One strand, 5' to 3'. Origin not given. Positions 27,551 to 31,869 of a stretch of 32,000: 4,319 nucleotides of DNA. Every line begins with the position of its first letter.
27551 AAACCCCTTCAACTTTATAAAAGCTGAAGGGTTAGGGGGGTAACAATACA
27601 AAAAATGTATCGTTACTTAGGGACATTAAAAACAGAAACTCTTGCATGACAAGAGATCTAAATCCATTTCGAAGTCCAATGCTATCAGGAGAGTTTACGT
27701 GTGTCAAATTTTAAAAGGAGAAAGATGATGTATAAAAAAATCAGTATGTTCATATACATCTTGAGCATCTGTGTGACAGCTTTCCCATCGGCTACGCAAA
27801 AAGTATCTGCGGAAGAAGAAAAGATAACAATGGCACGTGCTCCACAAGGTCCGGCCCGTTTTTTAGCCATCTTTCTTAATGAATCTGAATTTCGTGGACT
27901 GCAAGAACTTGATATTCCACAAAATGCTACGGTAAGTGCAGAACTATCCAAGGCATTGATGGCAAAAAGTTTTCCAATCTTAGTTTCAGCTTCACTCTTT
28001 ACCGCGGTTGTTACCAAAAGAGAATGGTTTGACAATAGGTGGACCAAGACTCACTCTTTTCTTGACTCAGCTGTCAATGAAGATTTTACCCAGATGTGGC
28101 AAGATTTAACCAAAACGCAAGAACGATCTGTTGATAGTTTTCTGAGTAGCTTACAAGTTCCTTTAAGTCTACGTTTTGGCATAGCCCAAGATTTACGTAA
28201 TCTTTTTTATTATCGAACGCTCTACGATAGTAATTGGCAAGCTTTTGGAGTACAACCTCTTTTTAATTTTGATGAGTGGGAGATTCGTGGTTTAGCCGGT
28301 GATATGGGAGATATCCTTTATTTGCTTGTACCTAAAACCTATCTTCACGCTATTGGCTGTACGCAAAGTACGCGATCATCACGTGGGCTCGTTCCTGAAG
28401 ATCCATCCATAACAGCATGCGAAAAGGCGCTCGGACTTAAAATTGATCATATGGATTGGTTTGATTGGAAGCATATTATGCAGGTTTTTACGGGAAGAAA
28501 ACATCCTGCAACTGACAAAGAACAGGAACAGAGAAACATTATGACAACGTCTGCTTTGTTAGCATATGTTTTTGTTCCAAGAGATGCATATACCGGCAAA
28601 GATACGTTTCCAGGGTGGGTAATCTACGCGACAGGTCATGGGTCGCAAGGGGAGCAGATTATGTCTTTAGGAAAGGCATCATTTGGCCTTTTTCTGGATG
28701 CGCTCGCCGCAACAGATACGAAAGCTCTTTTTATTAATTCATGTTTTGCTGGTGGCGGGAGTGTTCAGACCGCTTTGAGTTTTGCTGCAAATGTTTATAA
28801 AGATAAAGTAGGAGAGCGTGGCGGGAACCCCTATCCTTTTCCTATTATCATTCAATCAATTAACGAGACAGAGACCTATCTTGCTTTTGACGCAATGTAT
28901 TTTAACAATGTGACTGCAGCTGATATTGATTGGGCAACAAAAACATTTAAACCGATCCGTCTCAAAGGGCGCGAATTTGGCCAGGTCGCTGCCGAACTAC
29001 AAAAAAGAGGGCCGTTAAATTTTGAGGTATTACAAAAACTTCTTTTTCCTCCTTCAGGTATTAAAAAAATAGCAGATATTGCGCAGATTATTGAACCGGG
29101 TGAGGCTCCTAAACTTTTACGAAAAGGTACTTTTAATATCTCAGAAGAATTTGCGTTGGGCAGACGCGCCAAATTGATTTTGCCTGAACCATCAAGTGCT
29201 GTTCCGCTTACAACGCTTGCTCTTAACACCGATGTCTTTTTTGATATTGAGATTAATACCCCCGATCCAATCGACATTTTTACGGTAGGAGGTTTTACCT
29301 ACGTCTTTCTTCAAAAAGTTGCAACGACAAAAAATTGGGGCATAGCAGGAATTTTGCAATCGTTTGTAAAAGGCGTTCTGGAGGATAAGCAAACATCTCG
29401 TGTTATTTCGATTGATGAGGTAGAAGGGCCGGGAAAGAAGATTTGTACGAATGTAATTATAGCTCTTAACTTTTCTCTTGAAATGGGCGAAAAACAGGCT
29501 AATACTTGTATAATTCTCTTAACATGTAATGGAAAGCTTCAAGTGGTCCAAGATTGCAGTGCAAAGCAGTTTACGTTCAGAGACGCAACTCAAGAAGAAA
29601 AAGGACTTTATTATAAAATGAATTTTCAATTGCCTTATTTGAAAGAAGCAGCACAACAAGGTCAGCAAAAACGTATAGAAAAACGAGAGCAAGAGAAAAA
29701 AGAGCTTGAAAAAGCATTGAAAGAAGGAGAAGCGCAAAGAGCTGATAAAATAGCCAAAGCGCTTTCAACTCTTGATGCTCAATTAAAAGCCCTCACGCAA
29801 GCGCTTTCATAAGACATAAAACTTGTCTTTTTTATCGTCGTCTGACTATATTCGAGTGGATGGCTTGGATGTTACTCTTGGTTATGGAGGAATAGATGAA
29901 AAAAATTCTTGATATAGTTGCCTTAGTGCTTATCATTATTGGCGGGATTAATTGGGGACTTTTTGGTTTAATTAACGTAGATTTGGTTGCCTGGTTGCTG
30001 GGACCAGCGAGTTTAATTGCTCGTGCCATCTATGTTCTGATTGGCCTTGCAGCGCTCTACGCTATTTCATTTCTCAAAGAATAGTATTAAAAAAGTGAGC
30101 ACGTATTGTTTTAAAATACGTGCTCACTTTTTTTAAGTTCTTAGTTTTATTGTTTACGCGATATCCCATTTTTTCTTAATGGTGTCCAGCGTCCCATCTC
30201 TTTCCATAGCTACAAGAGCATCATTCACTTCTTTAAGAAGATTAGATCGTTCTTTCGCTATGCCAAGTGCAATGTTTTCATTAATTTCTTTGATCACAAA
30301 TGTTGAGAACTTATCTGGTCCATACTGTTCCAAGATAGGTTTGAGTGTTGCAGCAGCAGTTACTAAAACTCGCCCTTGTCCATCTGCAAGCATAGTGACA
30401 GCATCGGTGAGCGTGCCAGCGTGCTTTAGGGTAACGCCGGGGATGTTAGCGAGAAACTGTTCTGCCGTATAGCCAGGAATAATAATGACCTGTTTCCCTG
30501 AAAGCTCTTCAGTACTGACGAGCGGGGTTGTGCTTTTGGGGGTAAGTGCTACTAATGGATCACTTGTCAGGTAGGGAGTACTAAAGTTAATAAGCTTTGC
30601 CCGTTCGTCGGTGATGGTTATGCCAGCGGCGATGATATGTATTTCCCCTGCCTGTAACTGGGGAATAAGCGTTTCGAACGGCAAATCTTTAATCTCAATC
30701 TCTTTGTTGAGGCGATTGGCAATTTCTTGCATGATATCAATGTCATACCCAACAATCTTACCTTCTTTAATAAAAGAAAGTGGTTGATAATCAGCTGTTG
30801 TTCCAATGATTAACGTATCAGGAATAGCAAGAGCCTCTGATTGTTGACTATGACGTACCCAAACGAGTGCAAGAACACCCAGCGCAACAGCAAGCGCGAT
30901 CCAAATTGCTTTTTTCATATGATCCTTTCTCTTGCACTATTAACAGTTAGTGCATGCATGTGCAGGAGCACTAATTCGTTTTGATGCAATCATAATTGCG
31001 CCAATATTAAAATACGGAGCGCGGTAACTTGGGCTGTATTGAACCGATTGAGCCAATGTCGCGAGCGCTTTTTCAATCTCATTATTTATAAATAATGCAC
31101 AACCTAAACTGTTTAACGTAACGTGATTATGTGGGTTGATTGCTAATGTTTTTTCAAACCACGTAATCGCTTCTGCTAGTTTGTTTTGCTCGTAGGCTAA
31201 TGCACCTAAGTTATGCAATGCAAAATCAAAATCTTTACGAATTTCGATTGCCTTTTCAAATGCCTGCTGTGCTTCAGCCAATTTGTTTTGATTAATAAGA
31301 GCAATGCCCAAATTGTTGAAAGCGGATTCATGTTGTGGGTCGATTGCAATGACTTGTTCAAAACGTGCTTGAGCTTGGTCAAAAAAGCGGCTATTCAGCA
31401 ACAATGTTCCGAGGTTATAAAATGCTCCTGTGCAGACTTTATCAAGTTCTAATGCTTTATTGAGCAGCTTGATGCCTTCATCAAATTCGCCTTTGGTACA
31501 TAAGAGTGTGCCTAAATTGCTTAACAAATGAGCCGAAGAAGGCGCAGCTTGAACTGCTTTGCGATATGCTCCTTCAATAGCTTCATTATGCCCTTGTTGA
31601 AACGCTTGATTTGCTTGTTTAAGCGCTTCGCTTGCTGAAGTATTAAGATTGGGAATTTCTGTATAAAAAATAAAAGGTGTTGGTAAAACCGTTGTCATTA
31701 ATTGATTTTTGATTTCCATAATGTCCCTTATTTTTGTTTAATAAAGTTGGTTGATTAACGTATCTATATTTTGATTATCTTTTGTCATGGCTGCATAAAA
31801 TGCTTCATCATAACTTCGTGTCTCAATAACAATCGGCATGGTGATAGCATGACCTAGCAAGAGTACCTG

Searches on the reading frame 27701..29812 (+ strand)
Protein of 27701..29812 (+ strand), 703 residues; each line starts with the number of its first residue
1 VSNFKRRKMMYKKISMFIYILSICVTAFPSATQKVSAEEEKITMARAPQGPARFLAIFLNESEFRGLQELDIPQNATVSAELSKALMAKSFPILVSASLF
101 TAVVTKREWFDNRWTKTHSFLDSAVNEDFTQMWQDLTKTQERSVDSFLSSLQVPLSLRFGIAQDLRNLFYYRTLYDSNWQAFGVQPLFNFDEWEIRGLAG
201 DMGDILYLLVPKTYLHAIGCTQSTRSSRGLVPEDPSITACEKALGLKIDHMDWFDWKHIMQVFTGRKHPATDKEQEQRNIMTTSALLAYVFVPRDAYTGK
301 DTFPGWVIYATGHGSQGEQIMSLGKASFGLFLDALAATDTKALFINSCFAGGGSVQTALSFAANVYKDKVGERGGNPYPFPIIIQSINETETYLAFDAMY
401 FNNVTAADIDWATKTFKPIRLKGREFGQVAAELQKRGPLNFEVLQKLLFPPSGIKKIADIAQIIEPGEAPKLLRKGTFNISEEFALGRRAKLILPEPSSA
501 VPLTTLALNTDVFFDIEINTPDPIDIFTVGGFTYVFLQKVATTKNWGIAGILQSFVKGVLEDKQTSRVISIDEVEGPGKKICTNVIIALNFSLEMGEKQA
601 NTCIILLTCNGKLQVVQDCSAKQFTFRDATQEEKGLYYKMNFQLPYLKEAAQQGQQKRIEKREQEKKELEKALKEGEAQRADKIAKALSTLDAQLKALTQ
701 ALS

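Call 6: search_protein_families(library=pfam, proteins=[window:27701-29812:+], max_evalue=0.001)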
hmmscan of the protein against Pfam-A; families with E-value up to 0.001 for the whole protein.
window:27701-29812:+ (703 aa): 0 families

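Call 52: search_protein_families(library=ncbifam, proteins=[window:27701-29812:+], max_evalue=0.01)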
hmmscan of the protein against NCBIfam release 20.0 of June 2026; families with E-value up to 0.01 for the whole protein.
window:27701-29812:+ (703 aa): 0 families

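Call 56: search_protein_families(library=pfam, proteins=[window:27701-29812:+], max_evalue=10)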
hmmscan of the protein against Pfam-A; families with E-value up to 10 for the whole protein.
window:27701-29812:+ (703 aa): 1 family
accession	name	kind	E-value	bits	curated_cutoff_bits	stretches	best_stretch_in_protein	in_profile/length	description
PF16326.10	ABC_tran_CTD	-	0.56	10.9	32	1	656-699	14-61/69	ABC transporter C-terminal domain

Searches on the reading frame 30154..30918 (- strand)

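Call 6: search_protein_families(library=pfam, proteins=[window:30154-30918:-], max_evalue=0.001)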
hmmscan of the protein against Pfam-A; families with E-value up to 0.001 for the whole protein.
window:30154-30918:- (254 aa): 2 families
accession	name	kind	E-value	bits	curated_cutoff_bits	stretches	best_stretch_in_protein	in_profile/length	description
PF00497.25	SBP_bac_3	-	1.4e-37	128.9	26.4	1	36-251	1-129/132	Bacterial extracellular solute-binding proteins, family 3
PF10613.14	Lig_chan-Glu_bd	-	1.6e-06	28.7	30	1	55-119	28-105/115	Ligated ion channel L-glutamate- and glycine-binding site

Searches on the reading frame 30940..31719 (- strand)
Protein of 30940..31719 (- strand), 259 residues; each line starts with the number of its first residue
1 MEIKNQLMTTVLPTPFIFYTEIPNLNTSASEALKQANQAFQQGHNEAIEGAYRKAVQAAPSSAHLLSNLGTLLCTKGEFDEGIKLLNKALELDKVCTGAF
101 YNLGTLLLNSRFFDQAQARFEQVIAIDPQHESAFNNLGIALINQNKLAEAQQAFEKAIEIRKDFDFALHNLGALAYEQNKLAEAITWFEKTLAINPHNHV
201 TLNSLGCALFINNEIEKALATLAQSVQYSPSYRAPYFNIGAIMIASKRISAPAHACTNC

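Call 6: search_protein_families(library=pfam, proteins=[window:30940-31719:-], max_evalue=0.001)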
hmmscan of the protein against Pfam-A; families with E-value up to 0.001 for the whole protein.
window:30940-31719:- (259 aa): 20 families
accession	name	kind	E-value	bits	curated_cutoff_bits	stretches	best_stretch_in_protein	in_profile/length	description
PF07719.23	TPR_2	-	1.3e-30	103.4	27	2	167-198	3-34/34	Tetratricopeptide repeat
PF00515.34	TPR_1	-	7.9e-28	95.5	27.8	3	133-164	3-34/34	Tetratricopeptide repeat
PF13414.12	TPR_11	-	4.2e-25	87.6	26.8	0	141-178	4-41/42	TPR repeat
PF13431.12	TPR_17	-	2e-23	81.1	24.4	1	120-152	2-34/34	Tetratricopeptide repeat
PF13181.12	TPR_8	-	1.5e-22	78.2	25.7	1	133-163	3-33/34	Tetratricopeptide repeat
PF13432.12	TPR_16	-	4e-21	75.6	32.7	2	101-160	1-60/65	Tetratricopeptide repeat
PF13424.12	TPR_12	-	2.1e-20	73.1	30.1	3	100-162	6-76/77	Tetratricopeptide repeat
PF14559.12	TPR_19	-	2.1e-19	70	25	2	113-171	7-64/68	Tetratricopeptide repeat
PF13374.12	TPR_10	-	6.3e-19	67.8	27.5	2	132-162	3-33/42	Tetratricopeptide repeat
PF13428.12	TPR_14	-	2.4e-13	49.7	23.5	0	33-71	5-43/44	Tetratricopeptide repeat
PF13176.12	TPR_7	-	1.9e-12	46.6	27.9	0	133-164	1-32/36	Tetratricopeptide repeat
PF23914.1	TPR_CcmH_CycH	-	4.3e-09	36.9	42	1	127-224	46-146/158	Cytochrome c-type biogenesis protein H TPR domain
PF24575.1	TPR_Slam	-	4.7e-09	37.1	35.2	1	172-218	54-100/104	Surface lipoprotein assembly modifier, N-terminal TPR repeats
PF12895.13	ANAPC3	-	1.9e-08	34.9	27.2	0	178-233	2-57/82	Anaphase-promoting complex, cyclosome, subunit 3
PF13371.12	TPR_9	-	8.6e-07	29.3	35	0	106-161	4-59/73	Tetratricopeptide repeat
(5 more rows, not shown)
